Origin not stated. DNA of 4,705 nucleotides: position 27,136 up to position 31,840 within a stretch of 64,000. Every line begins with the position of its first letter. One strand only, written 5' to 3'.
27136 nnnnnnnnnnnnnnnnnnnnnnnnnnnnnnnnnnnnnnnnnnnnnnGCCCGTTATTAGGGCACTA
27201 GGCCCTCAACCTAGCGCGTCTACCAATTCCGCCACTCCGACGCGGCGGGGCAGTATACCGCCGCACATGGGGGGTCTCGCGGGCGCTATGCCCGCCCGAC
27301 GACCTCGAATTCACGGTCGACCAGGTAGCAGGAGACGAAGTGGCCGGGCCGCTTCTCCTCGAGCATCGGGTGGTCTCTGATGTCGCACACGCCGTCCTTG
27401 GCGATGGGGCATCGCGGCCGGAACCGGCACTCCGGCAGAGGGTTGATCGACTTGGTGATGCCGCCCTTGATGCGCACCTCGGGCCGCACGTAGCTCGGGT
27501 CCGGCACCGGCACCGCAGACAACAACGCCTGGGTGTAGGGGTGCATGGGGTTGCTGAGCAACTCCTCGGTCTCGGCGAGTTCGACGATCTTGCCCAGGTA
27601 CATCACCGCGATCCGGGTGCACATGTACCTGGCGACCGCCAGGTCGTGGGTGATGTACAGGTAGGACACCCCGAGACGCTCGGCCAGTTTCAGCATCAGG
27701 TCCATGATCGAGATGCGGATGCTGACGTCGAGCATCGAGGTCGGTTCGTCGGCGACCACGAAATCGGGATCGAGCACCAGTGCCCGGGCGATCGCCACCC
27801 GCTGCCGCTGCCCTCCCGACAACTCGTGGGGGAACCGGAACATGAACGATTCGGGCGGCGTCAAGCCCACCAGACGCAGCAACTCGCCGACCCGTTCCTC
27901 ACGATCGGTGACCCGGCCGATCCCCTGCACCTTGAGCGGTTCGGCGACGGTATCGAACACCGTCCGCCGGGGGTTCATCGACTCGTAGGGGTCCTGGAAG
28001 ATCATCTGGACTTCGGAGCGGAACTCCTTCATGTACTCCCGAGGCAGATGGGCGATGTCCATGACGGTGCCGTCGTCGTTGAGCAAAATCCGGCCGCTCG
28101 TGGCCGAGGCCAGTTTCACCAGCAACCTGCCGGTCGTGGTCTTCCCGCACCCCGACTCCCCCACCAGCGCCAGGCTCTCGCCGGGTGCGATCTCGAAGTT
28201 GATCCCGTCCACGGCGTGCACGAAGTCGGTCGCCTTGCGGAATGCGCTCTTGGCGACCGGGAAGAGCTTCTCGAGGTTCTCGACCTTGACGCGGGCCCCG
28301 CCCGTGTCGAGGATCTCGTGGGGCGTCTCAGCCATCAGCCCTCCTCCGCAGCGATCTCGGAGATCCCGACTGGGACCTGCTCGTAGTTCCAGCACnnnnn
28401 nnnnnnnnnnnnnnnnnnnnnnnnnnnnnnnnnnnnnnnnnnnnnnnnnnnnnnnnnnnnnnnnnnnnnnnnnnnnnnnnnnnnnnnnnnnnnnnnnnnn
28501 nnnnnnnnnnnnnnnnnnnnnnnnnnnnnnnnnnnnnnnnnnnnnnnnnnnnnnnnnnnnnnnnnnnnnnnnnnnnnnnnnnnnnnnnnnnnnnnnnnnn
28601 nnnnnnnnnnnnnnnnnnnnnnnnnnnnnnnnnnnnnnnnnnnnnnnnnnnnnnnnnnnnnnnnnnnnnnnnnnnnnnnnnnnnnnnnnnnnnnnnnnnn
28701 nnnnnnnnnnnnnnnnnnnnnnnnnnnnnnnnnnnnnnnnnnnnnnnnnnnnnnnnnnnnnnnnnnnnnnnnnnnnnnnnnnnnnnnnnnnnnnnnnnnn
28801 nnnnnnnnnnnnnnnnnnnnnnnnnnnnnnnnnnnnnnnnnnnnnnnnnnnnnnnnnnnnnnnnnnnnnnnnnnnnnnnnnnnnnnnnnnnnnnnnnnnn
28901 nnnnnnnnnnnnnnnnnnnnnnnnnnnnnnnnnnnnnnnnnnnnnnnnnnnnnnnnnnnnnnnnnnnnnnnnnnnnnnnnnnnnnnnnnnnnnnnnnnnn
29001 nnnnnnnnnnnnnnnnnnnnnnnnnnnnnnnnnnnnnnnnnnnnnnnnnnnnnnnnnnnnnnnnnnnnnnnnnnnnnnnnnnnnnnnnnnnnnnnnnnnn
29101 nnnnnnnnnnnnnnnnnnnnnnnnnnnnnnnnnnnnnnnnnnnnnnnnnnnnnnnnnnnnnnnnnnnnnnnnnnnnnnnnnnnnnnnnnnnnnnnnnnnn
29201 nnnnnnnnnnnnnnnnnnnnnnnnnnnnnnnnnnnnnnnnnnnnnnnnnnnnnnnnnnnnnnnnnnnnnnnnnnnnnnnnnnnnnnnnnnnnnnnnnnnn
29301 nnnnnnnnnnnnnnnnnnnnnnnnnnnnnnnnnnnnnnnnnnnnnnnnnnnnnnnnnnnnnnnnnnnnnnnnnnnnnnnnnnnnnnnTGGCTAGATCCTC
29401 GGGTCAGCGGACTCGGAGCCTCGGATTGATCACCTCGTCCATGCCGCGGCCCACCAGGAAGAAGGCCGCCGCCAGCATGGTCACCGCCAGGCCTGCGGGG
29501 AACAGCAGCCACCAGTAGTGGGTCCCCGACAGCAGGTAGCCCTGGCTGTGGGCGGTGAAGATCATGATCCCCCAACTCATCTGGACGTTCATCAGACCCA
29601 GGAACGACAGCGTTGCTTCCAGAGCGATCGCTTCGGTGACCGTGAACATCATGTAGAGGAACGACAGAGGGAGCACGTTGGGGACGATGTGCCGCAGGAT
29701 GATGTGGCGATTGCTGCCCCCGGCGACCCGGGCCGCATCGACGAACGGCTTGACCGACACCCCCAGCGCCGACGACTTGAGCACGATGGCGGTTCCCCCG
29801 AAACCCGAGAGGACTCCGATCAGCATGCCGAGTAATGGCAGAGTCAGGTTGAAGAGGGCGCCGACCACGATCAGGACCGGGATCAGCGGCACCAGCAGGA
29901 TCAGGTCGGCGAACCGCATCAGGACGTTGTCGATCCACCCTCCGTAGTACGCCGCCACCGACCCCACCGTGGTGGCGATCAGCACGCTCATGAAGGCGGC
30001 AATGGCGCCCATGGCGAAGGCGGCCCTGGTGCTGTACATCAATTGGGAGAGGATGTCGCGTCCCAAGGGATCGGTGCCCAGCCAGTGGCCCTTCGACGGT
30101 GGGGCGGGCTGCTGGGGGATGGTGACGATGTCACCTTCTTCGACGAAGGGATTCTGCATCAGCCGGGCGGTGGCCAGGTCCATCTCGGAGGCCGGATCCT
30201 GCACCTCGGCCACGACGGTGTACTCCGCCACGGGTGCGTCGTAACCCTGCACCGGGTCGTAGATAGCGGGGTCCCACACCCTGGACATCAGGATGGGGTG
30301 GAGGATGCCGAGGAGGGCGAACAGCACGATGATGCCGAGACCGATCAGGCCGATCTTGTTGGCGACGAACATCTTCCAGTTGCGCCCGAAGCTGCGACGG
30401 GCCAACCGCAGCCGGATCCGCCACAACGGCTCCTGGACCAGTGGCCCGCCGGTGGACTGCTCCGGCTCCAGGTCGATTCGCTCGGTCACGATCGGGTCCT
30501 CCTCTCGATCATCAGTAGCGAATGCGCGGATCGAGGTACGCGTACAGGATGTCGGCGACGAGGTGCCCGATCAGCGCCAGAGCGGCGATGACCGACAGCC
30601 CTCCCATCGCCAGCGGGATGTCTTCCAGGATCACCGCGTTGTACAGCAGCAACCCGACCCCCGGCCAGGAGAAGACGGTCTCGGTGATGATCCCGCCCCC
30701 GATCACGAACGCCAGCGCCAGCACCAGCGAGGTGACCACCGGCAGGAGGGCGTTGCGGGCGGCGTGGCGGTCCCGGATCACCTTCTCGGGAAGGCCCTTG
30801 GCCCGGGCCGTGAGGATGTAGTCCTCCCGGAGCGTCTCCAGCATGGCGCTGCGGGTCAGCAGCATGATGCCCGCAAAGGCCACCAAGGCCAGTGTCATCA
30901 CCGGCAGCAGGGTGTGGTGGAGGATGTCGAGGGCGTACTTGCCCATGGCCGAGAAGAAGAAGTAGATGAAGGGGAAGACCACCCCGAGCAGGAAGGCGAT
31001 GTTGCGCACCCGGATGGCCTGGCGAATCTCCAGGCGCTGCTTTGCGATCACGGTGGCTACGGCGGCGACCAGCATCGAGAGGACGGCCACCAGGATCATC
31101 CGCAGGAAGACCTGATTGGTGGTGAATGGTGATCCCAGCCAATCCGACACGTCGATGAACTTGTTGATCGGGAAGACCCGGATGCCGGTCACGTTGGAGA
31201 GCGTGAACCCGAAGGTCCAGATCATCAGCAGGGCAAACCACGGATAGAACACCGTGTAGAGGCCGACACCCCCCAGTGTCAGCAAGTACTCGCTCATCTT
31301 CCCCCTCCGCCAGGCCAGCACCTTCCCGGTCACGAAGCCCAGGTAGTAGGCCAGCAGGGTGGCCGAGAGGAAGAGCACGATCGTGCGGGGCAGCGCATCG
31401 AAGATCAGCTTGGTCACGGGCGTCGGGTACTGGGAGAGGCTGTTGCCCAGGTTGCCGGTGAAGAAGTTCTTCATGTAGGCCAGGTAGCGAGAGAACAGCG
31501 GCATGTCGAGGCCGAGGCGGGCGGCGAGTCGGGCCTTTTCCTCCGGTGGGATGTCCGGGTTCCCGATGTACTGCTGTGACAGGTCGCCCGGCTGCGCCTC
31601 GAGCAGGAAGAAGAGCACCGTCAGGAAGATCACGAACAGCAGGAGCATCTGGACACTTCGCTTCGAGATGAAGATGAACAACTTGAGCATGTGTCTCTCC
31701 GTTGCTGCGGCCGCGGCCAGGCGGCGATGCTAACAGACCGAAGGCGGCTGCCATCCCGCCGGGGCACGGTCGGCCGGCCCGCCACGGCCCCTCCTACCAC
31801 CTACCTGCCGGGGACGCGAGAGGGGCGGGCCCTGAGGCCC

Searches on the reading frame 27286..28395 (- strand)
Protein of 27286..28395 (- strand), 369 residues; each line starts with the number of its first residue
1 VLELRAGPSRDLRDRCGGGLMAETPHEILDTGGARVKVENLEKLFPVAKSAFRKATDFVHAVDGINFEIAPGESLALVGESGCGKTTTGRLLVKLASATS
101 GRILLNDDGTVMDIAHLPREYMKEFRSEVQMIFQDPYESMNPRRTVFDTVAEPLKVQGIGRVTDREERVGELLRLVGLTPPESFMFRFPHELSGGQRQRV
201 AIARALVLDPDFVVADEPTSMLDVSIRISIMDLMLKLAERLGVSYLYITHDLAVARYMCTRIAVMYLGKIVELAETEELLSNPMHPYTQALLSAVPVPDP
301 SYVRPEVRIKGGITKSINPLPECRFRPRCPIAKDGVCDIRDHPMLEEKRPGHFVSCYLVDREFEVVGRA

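Call 55: search_protein_families(library=pfam, proteins=[window:27286-28395:-], max_evalue=0.00001)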
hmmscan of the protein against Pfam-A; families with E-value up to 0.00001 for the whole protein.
window:27286-28395:- (369 aa): 2 families
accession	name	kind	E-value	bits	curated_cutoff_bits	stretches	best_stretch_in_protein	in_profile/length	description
PF00005.33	ABC_tran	-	2.9e-31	109.3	25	1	63-220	2-137/137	ABC transporter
PF08352.17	oligo_HPY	-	2.3e-15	57.2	27.1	1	271-335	1-64/65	Oligopeptide/dipeptide transporter, C-terminal region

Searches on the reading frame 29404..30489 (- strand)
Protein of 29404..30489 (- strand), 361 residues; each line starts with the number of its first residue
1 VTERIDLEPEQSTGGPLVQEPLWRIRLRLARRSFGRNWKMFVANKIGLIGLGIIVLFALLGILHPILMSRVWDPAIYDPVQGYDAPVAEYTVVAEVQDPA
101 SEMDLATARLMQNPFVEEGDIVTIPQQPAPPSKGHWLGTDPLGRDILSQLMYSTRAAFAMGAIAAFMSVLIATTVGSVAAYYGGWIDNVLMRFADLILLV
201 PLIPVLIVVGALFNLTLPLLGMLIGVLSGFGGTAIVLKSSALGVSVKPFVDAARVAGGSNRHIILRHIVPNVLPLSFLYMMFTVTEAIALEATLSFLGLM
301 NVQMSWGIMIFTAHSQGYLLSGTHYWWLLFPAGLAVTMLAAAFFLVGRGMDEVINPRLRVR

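Call 55: search_protein_families(library=pfam, proteins=[window:29404-30489:-], max_evalue=0.00001)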
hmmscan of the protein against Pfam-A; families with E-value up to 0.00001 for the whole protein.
window:29404-30489:- (361 aa): 1 family
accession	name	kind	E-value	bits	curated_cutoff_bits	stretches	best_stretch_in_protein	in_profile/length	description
PF00528.27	BPD_transp_1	-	1.1e-17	64.8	26.4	1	173-359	2-183/184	Binding-protein-dependent transport system inner membrane component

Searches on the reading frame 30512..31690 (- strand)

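Call 55: search_protein_families(library=pfam, proteins=[window:30512-31690:-], max_evalue=0.00001)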
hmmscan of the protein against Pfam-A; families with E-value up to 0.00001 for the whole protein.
window:30512-31690:- (392 aa): 2 families
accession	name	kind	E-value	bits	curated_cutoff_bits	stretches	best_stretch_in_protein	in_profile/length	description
PF00528.27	BPD_transp_1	-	7.3e-30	104.5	26.4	1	237-391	34-183/184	Binding-protein-dependent transport system inner membrane component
PF19300.4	BPD_transp_1_N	-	1.5e-08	35.3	23.8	1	5-92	2-88/114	Binding-prot-dependent transport system membrane comp, N-term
